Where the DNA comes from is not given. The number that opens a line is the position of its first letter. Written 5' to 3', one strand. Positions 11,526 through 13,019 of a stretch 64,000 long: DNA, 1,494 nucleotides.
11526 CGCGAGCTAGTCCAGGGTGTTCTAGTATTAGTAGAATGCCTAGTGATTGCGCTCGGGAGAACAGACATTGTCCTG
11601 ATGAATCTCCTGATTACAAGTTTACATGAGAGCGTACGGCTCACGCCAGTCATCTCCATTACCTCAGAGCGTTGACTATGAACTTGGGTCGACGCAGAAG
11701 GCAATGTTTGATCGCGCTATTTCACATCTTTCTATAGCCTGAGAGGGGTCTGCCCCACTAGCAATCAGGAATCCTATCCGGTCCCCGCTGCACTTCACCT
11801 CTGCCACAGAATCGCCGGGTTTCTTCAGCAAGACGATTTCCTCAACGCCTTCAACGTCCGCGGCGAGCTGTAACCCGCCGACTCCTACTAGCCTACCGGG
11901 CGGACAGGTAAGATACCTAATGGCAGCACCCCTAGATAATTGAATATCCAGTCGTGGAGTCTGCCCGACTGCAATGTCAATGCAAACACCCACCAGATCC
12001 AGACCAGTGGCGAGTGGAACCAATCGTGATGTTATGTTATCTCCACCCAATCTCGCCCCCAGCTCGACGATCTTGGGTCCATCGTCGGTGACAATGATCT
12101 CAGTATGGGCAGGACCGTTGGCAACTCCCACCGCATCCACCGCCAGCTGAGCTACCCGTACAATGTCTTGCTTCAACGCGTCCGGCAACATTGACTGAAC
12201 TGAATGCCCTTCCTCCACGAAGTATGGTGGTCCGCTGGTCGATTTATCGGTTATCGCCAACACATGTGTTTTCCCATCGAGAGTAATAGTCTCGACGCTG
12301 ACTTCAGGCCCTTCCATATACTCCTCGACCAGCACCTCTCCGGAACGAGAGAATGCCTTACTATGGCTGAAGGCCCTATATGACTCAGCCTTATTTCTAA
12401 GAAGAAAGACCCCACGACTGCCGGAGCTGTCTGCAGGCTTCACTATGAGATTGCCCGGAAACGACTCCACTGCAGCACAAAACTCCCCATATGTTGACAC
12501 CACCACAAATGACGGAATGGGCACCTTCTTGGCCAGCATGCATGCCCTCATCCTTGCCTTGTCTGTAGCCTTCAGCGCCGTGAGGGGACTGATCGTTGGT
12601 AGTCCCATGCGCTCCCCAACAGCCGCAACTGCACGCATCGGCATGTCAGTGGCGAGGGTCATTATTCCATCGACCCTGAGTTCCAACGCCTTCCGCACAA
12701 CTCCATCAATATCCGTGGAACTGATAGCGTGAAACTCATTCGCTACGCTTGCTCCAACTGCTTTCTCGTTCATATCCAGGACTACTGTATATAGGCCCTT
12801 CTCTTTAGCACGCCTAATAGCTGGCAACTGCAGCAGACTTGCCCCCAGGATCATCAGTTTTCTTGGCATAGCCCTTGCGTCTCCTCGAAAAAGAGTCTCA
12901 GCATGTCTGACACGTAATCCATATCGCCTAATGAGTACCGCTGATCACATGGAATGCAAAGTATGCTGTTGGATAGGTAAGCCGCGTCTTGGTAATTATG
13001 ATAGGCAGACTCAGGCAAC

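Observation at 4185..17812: Predicted unusual repeat unit: diamino- or amido-modified deoxy-hexose, pyruvylated, with a possible amino-acid-amidated ManNAcA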

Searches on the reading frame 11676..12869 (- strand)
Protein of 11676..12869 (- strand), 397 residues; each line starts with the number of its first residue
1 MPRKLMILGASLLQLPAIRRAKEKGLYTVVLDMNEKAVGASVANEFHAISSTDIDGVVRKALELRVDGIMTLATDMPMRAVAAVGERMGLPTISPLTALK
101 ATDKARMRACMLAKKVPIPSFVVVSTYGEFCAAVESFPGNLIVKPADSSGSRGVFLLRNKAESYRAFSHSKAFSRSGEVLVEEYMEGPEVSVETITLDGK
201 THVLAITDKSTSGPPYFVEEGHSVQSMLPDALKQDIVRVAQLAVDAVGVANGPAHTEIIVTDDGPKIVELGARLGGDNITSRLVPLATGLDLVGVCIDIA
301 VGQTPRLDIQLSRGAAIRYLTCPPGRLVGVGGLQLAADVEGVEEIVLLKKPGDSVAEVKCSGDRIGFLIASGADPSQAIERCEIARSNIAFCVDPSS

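Call 3: search_protein_families(library=pfam, proteins=[window:11676-12869:-])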
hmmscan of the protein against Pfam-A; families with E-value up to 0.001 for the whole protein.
window:11676-12869:- (397 aa): 8 families
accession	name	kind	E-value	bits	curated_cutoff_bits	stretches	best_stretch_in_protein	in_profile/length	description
PF18603.7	LAL_C2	-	7.8e-19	68.2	29.4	1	318-391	1-75/78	L-amino acid ligase C-terminal domain 2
PF13535.11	ATP-grasp_4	-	2.9e-18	66.4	27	1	140-280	4-159/160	ATP-grasp domain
PF02655.19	ATP-grasp_3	-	6.7e-13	49.5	23.2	1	103-276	3-159/160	ATP-grasp domain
PF01071.24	GARS_A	-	1.1e-10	42.1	27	1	102-203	1-106/194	Phosphoribosylglycinamide synthetase, ATP-grasp (A) domain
PF02786.22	CPSase_L_D2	-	1.6e-08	34.8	19.8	1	103-304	1-207/211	Carbamoyl-phosphate synthase L chain, ATP binding domain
PF02222.28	ATP-grasp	-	3.9e-06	27.1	27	1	114-273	6-162/179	ATP-grasp domain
PF07478.18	Dala_Dala_lig_C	-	1.9e-05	24.7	24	1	137-222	37-117/204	D-ala D-ala ligase C-terminus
PF18130.6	ATPgrasp_N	-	0.0001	23.2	27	1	20-92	3-81/81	ATP-grasp N-terminal domain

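Call 5: search_protein_families(library=ncbifam, proteins=[window:11676-12869:-], max_evalue=0.01)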
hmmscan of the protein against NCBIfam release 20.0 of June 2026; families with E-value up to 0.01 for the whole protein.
window:11676-12869:- (397 aa): 31 families (the best 25 are shown)
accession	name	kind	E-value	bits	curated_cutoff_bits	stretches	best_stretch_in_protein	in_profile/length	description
NF002563.0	PRK02186.1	subfamily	4.7e-52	177.3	625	1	53-386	57-389/890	argininosuccinate lyase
NF005543.0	PRK07206.1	subfamily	1.8e-25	89.5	302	1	102-302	107-315/416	hypothetical protein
NF053745.1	AAntcapLigBacD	equivalog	2.2e-17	62.6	850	1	51-301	85-354/471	alanine--anticapsin ligase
TIGR03909.1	pyrrolys_PylC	equivalog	1.1e-14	54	248.3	1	6-299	3-276/374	3-methylornithine--L-lysine ligase PylC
TIGR00877.1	purD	equivalog_domain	2.2e-14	53.1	288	1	44-204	43-209/425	phosphoribosylamine--glycine ligase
NF053643.1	Ddl_archaea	equivalog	1.9e-13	50.2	500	1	4-303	2-298/367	putative pseudomurein biosynthesis ATP-grasp protein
NF002378.0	PRK01372.1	subfamily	1.8e-11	43.3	243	1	100-269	97-266/305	D-alanine--D-alanine ligase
NF041595.1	dap_A_syn_DdaF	equivalog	9e-11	41.1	840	1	141-277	154-295/424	dapdiamide A synthase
NF006766.0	PRK09288.1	equivalog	1.3e-10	40.6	339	1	3-236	13-244/396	formate-dependent phosphoribosylglycinamide formyltransferase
TIGR01205.1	D_ala_D_alaTIGR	subfamily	1.6e-10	40.4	245.65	1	97-211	100-217/318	D-alanine--D-alanine ligase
NF010623.0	PRK14016.1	subfamily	3.4e-09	35.4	877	1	101-189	212-299/871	cyanophycin synthetase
TIGR02068.2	cya_phycin_syn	equivalog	5.6e-09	34.6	850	1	101-195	211-304/862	cyanophycin synthetase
NF002527.0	PRK01966.1-3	equivalog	2.3e-08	33.6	310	1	111-208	126-224/332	D-alanine--D-alanine ligase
TIGR00768.1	rimK_fam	subfamily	7.6e-08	32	143.4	1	79-200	62-186/276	RimK family alpha-L-glutamate ligase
TIGR02144.1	LysX_arch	equivalog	7.8e-08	31.7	275.6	1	73-210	56-195/281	lysine biosynthesis protein LysX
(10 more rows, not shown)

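Call 11: search_solved_structures(query=window:11676-12869:-, max_evalue=0.001)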
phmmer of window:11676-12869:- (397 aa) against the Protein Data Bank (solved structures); distinct sequences matched with E-value up to 0.001: 25.
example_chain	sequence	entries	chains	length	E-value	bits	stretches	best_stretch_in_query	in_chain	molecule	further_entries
3vot_A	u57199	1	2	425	2.4e-26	96.2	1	55-344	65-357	L-amino acid ligase, BL00235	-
4dim_A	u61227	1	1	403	4.3e-24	88.7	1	3-388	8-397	Phosphoribosylglycinamide synthetase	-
4wd3_A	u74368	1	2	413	1.3e-14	57.5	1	96-362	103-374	L-amino acid ligase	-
3wo1_A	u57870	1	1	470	3.3e-14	56.2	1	10-300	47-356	Alanine-anticapsin ligase BacD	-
3wnz_A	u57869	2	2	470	6.2e-14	55.3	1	10-300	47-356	Alanine-anticapsin ligase BacD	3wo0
3vmm_A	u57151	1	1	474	6.4e-14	55.3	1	10-300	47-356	Alanine-anticapsin ligase BacD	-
30vh_A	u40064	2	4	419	1.5e-11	47.5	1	85-297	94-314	L-amino acid ligase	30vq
2ip4_A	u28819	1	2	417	2.7e-09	40.1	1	79-382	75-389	Phosphoribosylamine--glycine ligase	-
2yrw_A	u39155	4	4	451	3.9e-08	36.2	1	42-323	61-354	Phosphoribosylglycinamide synthetase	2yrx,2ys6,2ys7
7lvo_A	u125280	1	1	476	5.3e-08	35.8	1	79-373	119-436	phosphoribosyl-glycinamide (GAR) synthetase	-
5vz0_A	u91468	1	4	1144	1e-07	34.8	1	51-312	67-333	Pyruvate carboxylase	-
5vyw_A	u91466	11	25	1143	1e-07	34.8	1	51-312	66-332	Pyruvate carboxylase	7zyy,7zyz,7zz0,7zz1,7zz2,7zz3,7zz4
5vyz_A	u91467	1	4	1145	1e-07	34.8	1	51-312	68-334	Pyruvate carboxylase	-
2xcl_A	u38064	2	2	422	1.6e-07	34.2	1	46-322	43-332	PHOSPHORIBOSYLAMINE--GLYCINE LIGASE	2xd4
2dzd_A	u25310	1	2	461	5.6e-07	32.4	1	124-302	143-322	pyruvate carboxylase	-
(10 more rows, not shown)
